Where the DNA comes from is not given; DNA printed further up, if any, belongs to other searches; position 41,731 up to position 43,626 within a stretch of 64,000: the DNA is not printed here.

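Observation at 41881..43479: GT2-methyltransferase fusion protein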

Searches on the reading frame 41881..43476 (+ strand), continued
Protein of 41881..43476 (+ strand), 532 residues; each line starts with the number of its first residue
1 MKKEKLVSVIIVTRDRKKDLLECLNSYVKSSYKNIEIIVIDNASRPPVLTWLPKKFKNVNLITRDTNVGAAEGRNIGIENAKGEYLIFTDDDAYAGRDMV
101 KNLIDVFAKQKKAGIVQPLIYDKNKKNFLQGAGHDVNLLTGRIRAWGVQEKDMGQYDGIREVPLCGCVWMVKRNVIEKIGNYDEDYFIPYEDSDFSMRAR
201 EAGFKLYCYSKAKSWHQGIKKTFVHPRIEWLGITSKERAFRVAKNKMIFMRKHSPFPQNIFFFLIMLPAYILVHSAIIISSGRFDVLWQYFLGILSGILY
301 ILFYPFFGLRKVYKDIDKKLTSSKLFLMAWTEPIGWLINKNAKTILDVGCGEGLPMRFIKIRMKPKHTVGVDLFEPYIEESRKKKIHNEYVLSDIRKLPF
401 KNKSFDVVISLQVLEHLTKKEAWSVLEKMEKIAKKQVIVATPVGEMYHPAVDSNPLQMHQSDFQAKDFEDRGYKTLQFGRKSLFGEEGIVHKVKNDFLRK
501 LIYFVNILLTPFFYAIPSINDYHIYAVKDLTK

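Call 60: search_protein_families(library=pfam, proteins=[P0121, P0123, P0124, P0126, P0129, P0148, P0154, P0155, P0122, P0134], max_evalue=0.0001)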
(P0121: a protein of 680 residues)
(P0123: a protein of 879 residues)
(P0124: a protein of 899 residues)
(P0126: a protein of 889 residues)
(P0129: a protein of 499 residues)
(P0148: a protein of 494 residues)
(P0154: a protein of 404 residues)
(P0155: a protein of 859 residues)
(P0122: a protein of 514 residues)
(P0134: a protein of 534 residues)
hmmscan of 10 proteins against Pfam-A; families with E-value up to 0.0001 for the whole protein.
P0121 (680 aa): 5 families
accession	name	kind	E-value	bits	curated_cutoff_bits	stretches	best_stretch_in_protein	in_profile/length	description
PF00535.33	Glycos_transf_2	-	1.9e-52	178.1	23.3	2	7-179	1-168/168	Glycosyl transferase family 2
PF13641.12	Glyco_tranf_2_3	-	3.1e-27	96.5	27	2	6-220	3-216/230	Glycosyltransferase like family 2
PF10111.15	Glyco_tranf_2_2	-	1.8e-20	74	27.3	2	7-203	1-204/276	Glycosyltransferase like family 2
PF13632.12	Glyco_trans_2_3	-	5.4e-18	66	27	2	84-277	1-182/198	Glycosyl transferase family group 2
PF02709.20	Glyco_transf_7C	-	1e-09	38.3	23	1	163-210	19-67/78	N-terminal domain of galactosyltransferase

P0123 (879 aa): 4 families
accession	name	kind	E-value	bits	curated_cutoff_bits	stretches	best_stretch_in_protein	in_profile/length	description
PF00535.33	Glycos_transf_2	-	2.1e-26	93.3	23.3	1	11-182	1-167/168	Glycosyl transferase family 2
PF13641.12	Glyco_tranf_2_3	-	1.3e-15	58.5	27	1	10-224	3-216/230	Glycosyltransferase like family 2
PF13632.12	Glyco_trans_2_3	-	2.2e-09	37.9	27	1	88-305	1-183/198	Glycosyl transferase family group 2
PF10111.15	Glyco_tranf_2_2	-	6.6e-09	36.1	27.3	1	24-205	16-202/276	Glycosyltransferase like family 2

P0124 (899 aa): 4 families
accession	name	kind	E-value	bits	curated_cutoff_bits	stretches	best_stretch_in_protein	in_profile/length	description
PF00535.33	Glycos_transf_2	-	2.1e-22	80.3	23.3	1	12-184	1-168/168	Glycosyl transferase family 2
PF13641.12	Glyco_tranf_2_3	-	2.3e-08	34.8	27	1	11-225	3-216/230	Glycosyltransferase like family 2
PF10111.15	Glyco_tranf_2_2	-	1.9e-07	31.3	27.3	1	13-206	2-202/276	Glycosyltransferase like family 2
PF13632.12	Glyco_trans_2_3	-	1.3e-06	28.8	27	1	89-275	1-174/198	Glycosyl transferase family group 2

P0126 (889 aa): 3 families
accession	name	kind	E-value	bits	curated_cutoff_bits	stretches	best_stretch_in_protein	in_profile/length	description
PF00535.33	Glycos_transf_2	-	9.9e-27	94.4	23.3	1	8-183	1-167/168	Glycosyl transferase family 2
PF13641.12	Glyco_tranf_2_3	-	2.7e-13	50.9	27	1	7-220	3-211/230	Glycosyltransferase like family 2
PF10111.15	Glyco_tranf_2_2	-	1.2e-07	31.9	27.3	1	8-206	1-202/276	Glycosyltransferase like family 2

P0129 (499 aa): 10 families
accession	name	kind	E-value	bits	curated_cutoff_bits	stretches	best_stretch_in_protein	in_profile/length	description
PF00535.33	Glycos_transf_2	-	7e-29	101.4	23.3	1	7-140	1-132/168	Glycosyl transferase family 2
PF13641.12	Glyco_tranf_2_3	-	7.9e-19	69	27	1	6-216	3-212/230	Glycosyltransferase like family 2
PF10111.15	Glyco_tranf_2_2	-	3.6e-15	56.6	27.3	1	7-203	1-204/276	Glycosyltransferase like family 2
PF13632.12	Glyco_trans_2_3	-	5.2e-11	43.2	27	1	86-269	1-187/198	Glycosyl transferase family group 2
PF13489.12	Methyltransf_23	-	3.4e-10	40.3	27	1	308-449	22-158/164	Methyltransferase domain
PF08241.18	Methyltransf_11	-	2.5e-09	38.1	21.2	1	313-391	1-78/95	Methyltransferase domain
PF13649.12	Methyltransf_25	-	3.8e-09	37.5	27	1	312-401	1-94/97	Methyltransferase domain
PF13847.12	Methyltransf_31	-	3.4e-08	33.7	27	1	308-406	3-109/145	Methyltransferase domain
PF07021.18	MetW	-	4.2e-07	30.2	21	1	306-411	11-112/193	Methionine biosynthesis protein MetW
PF08242.18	Methyltransf_12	-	7.4e-06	27.1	30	1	313-387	1-81/98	Methyltransferase domain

P0148 (494 aa): 11 families
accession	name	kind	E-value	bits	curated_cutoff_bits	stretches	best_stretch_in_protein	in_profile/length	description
PF13649.12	Methyltransf_25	-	5.9e-20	72.2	27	1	32-121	2-95/97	Methyltransferase domain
PF08241.18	Methyltransf_11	-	1.2e-19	71.2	21.2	1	32-123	1-91/95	Methyltransferase domain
PF05050.19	Methyltransf_21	-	1.4e-13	51.7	22.7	1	294-437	1-154/173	Methyltransferase FkbM domain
PF13847.12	Methyltransf_31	-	6.3e-12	45.8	27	1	26-126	2-108/145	Methyltransferase domain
PF08242.18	Methyltransf_12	-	1.6e-11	45.2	30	1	32-121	1-94/98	Methyltransferase domain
PF13489.12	Methyltransf_23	-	2e-09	37.8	27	1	24-125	19-114/164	Methyltransferase domain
PF07021.18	MetW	-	2.4e-07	31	21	1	29-128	15-110/193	Methionine biosynthesis protein MetW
PF01728.25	FtsJ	-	3.9e-07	30.6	24.1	0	285-344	18-78/181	FtsJ-like methyltransferase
PF01135.25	PCMT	-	9.4e-06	26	20.3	0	283-341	70-126/210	Protein-L-isoaspartate(D-aspartate) O-methyltransferase (PCMT)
PF02475.24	TRM5-TYW2_MTfase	-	7.1e-05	23.2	28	0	278-341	26-88/164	TRM5/TYW2 methyltransferase domain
PF01209.24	Ubie_methyltran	-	8.6e-05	22.4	20.1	0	25-120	45-144/233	ubiE/COQ5 methyltransferase family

P0154 (404 aa): 11 families
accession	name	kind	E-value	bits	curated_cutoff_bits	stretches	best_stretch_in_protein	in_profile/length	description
PF08241.18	Methyltransf_11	-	5.8e-34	117.1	21.2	2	9-97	1-89/95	Methyltransferase domain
PF13649.12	Methyltransf_25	-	2.3e-33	115.2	27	2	8-96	1-94/97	Methyltransferase domain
PF07021.18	MetW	-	1.9e-22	80.3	21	2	6-104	15-110/193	Methionine biosynthesis protein MetW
PF13489.12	Methyltransf_23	-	1.8e-21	77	27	2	2-113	20-128/164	Methyltransferase domain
PF13847.12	Methyltransf_31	-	2.3e-19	69.9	27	2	4-107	3-113/145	Methyltransferase domain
PF08242.18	Methyltransf_12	-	4.8e-19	69.3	30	2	9-94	1-91/98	Methyltransferase domain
PF01728.25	FtsJ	-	2.5e-10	41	24.1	0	5-64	22-82/181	FtsJ-like methyltransferase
PF02353.26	CMAS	-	6.4e-08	32.7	27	0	210-308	57-158/273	Mycolic acid cyclopropane synthetase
PF03141.22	Methyltransf_29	-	4.7e-06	25.9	23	0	2-116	115-231/506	Putative S-adenosyl-L-methionine-dependent methyltransferase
PF03848.20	TehB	-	1.6e-05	24.9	20.4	0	219-306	34-124/193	Tellurite resistance protein TehB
PF13679.12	Methyltransf_32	-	8e-05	23.1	27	0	3-62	24-87/143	Methyltransferase domain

P0155 (859 aa): 11 families
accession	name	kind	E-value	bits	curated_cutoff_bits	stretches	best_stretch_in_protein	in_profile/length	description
PF00535.33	Glycos_transf_2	-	2.4e-44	151.6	23.3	2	520-648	1-128/168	Glycosyl transferase family 2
PF13641.12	Glyco_tranf_2_3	-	2.5e-34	119.7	27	2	517-734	1-213/230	Glycosyltransferase like family 2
PF13632.12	Glyco_trans_2_3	-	6.4e-21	75.5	27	2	97-276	2-182/198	Glycosyl transferase family group 2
PF10111.15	Glyco_tranf_2_2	-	5.3e-17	62.6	27.3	2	520-722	1-206/276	Glycosyltransferase like family 2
PF08241.18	Methyltransf_11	-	2e-15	57.6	21.2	1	326-411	1-87/95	Methyltransferase domain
PF13649.12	Methyltransf_25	-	6.5e-13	49.6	27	1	325-410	1-92/97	Methyltransferase domain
PF13506.12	Glyco_transf_21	-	6e-10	39.3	21.7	0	596-729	28-151/174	Glycosyl transferase family 21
PF08242.18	Methyltransf_12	-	4e-07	31.1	30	1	326-405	1-86/98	Methyltransferase domain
PF13847.12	Methyltransf_31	-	7.1e-07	29.5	27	1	325-434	7-126/145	Methyltransferase domain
PF13489.12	Methyltransf_23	-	1.6e-06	28.4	27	1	311-442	12-141/164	Methyltransferase domain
PF02709.20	Glyco_transf_7C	-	3.2e-05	23.9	23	0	174-217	23-67/78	N-terminal domain of galactosyltransferase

P0122 (514 aa): 8 families
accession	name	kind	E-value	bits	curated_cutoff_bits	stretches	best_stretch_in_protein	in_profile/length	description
PF00535.33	Glycos_transf_2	-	6.7e-19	68.9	23.3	1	7-116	1-113/168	Glycosyl transferase family 2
PF13632.12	Glyco_trans_2_3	-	2.5e-08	34.4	27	1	84-290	1-183/198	Glycosyl transferase family group 2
PF08241.18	Methyltransf_11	-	5.8e-08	33.7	21.2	1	333-415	1-82/95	Methyltransferase domain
PF13649.12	Methyltransf_25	-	6.3e-08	33.6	27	1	332-419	1-92/97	Methyltransferase domain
PF13641.12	Glyco_tranf_2_3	-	9e-08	32.8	27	1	6-222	3-216/230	Glycosyltransferase like family 2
PF13489.12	Methyltransf_23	-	7.8e-06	26.1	27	1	325-423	19-111/164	Methyltransferase domain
PF10111.15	Glyco_tranf_2_2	-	4.1e-05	23.7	27.3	0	24-219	17-218/276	Glycosyltransferase like family 2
PF08242.18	Methyltransf_12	-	5.9e-05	24.2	30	0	333-414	1-86/98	Methyltransferase domain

P0134 (534 aa): 11 families
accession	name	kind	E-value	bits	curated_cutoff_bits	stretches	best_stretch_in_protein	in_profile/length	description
PF00535.33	Glycos_transf_2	-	8.4e-18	65.3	23.3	1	4-166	1-164/168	Glycosyl transferase family 2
PF13641.12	Glyco_tranf_2_3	-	8.6e-18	65.6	27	1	3-206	3-211/230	Glycosyltransferase like family 2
PF08241.18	Methyltransf_11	-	6.5e-14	52.8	21.2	1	333-421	1-89/95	Methyltransferase domain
PF13649.12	Methyltransf_25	-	1.5e-12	48.4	27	1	332-420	1-94/97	Methyltransferase domain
PF07021.18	MetW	-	8e-09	35.8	21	1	327-429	12-111/193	Methionine biosynthesis protein MetW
PF13632.12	Glyco_trans_2_3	-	2.1e-07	31.4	27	1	80-261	2-179/198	Glycosyl transferase family group 2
PF08242.18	Methyltransf_12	-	3.1e-06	28.3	30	1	333-419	1-92/98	Methyltransferase domain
PF13489.12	Methyltransf_23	-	5.6e-06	26.6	27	1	326-407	20-98/164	Methyltransferase domain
PF10111.15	Glyco_tranf_2_2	-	1.6e-05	25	27.3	0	31-96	30-101/276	Glycosyltransferase like family 2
PF13506.12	Glyco_transf_21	-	2.1e-05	24.5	21.7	1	71-202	25-150/174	Glycosyl transferase family 21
PF13847.12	Methyltransf_31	-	2.5e-05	24.4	27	1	330-424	5-106/145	Methyltransferase domain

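Call 62: list_cluster_members(proteins=[P0001, P0047, P0088, P0122, P0148, P0123])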
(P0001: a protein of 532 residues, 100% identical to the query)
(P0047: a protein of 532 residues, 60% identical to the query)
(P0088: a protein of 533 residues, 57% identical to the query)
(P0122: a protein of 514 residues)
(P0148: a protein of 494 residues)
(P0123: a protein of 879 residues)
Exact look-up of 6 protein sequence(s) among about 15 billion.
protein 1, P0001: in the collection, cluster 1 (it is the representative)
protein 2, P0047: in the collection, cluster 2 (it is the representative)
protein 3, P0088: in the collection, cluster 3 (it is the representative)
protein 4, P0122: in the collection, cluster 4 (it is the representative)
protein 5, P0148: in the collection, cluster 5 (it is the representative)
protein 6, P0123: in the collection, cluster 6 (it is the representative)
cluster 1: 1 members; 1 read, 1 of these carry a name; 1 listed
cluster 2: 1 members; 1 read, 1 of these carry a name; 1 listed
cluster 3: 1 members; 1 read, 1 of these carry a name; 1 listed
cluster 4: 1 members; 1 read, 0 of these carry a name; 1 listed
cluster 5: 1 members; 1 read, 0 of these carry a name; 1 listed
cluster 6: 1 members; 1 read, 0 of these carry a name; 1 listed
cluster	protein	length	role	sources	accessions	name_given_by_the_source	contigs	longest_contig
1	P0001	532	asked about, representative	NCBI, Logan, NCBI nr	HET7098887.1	MAG TPA: glycosyltransferase [Patescibacteria group bacterium] | glycosyltransferase [Patescibacteria group bacterium]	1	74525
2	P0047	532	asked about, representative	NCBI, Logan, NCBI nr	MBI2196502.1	glycosyltransferase [Candidatus Daviesbacteria bacterium]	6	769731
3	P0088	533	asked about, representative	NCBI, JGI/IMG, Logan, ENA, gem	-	hypothetical protein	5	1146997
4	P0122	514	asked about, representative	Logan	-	-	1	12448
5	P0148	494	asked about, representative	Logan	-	-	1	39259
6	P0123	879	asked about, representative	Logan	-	-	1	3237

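Call 67: find_related_loci(query=A1, collection=genome_contigs, flank=10000)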
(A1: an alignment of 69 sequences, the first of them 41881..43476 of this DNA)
Query A1 (532 aa) in genome_contigs; peptide patterns used: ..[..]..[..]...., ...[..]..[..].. (x = any residue, [..] = any of these).
368 stretches matched a pattern; 40 encode a relative of the query (tblastn E <= 1e-3); 39 distinct loci.
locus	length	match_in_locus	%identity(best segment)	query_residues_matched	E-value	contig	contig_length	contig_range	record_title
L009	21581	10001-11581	63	5-530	0e+0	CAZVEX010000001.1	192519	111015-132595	MAG TPA_asm: uncultured Gammaproteobacteria bacterium isolate binchicken_co38_210 genome assembly, contig: NODE_177_leng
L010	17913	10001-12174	62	4-530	0e+0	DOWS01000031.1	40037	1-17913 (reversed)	MAG TPA_asm: Candidatus Daviesbacteria bacterium isolate UBA9644 contig_1543, whole genome shotgun sequence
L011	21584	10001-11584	60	6-532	0e+0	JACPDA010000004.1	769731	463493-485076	MAG: Candidatus Daviesbacteria bacterium isolate NC_groundwater_297_Ag_B-0.1um_41_14 S7_GD2017_3_B1_scaffold_1, whole ge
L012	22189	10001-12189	60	3-528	0e+0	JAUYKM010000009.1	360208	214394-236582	MAG: Candidatus Daviesbacteria bacterium isolate C24_metabat.bin.195_sub C24_k141_65138, whole genome shotgun sequence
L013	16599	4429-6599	60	2-530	0e+0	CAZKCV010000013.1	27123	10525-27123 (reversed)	MAG TPA_asm: uncultured Gammaproteobacteria bacterium isolate binchicken_co251_142 genome assembly, contig: NODE_2416_le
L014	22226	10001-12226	58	1-531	0e+0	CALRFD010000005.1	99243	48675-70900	MAG: Patescibacteria group bacterium isolate Ike-100m-12 genome assembly, contig: Ike-100-c67, whole genome shotgun sequ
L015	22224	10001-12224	54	3-531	0e+0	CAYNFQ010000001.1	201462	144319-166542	MAG TPA_asm: uncultured Gammaproteobacteria bacterium isolate binchicken_co110_279 genome assembly, contig: NODE_160_len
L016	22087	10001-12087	54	2-531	0e+0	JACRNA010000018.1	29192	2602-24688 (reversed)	MAG: Candidatus Amesbacteria bacterium isolate NC_groundwater_1921_Pr3_S-0.2um_39_4 scaffold_44540, whole genome shotgun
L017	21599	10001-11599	61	1-532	0e+0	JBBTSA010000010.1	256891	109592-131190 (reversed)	MAG: Patescibacteria group bacterium isolate H51-bin048_1 H51_bin048_1_000000000010, whole genome shotgun sequence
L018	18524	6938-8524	60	3-530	0e+0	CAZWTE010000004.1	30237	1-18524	MAG TPA_asm: uncultured Gammaproteobacteria bacterium isolate binchicken_co144_909 genome assembly, contig: NODE_3165_le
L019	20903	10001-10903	63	6-306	7e-135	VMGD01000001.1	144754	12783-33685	MAG: Microgenomates group bacterium Gr01-1014_7 G01um10147_scaffold_25, whole genome shotgun sequence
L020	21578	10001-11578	52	3-529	0e+0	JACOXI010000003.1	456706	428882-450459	MAG: Candidatus Daviesbacteria bacterium isolate NC_groundwater_149_Ag_S-0.1um_39_14 S4_GD2017_2_S1_scaffold_3, whole ge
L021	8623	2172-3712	62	1-519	3e-135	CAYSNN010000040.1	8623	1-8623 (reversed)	MAG TPA_asm: uncultured Gammaproteobacteria bacterium isolate binchicken_co251_42 genome assembly, contig: NODE_11693_le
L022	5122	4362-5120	73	2-254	2e-129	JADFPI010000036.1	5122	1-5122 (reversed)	MAG: Patescibacteria group bacterium isolate B72T1L10 B72T1L10_NODE30372, whole genome shotgun sequence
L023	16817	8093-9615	55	3-529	7e-107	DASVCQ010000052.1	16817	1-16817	MAG TPA_asm: Patescibacteria group bacterium isolate SMAG_U2010 k141_1412731, whole genome shotgun sequence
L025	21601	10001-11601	53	2-529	3e-163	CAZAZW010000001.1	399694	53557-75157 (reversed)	MAG TPA_asm: uncultured Gammaproteobacteria bacterium isolate SRP090828_co2_161 genome assembly, contig: NODE_2_length_3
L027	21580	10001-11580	48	3-531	9e-154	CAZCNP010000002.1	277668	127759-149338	MAG TPA_asm: uncultured Gammaproteobacteria bacterium isolate binchicken_co38_1123 genome assembly, contig: NODE_94_leng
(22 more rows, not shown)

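Call 82: list_cluster_members(proteins=[P0134, P0135, P0145, P0147, P0212, P0231, P0155, P0129, P0193, P0121])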
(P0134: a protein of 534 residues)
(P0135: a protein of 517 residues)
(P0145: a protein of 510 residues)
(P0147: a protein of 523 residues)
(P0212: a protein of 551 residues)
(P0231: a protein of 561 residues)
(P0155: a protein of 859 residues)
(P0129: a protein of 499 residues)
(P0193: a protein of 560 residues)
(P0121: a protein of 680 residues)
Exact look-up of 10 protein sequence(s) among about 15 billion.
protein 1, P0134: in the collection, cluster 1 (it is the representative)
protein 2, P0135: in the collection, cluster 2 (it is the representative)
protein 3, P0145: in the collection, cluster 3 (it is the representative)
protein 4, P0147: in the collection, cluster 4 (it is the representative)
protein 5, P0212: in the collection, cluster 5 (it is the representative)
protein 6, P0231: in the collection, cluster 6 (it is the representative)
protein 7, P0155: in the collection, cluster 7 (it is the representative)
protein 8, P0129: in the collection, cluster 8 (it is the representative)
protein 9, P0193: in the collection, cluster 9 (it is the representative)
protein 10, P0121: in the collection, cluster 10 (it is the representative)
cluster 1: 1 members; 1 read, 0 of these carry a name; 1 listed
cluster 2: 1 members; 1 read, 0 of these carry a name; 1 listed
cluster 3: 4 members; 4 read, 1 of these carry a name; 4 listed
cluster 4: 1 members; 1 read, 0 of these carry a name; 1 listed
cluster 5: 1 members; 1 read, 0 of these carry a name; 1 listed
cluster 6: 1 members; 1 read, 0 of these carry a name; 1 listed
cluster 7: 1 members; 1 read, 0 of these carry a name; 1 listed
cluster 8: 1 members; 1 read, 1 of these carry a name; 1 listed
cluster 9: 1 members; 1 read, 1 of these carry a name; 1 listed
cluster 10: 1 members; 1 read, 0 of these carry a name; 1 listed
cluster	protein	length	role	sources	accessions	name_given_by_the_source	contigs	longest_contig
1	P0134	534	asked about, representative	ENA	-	-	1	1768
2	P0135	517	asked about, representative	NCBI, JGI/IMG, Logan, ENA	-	-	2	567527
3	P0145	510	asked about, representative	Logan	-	-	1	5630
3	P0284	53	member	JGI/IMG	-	putative DNA primase/helicase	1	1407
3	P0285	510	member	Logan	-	-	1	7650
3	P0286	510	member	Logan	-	-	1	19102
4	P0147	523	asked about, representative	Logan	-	-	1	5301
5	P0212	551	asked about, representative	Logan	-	-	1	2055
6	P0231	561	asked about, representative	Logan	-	-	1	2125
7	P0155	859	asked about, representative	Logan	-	-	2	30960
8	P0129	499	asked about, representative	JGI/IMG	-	GT2 family glycosyltransferase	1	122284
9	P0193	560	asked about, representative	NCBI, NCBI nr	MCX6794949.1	MAG: glycosyltransferase [Candidatus Falkowbacteria bacterium] | glycosyltransferase [Candidatus Falkowbacteria bacterium]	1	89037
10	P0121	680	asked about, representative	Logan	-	-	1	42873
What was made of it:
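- Tried and rejected: Cluster look-ups of distant fusions: almost no names returned (call 82).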
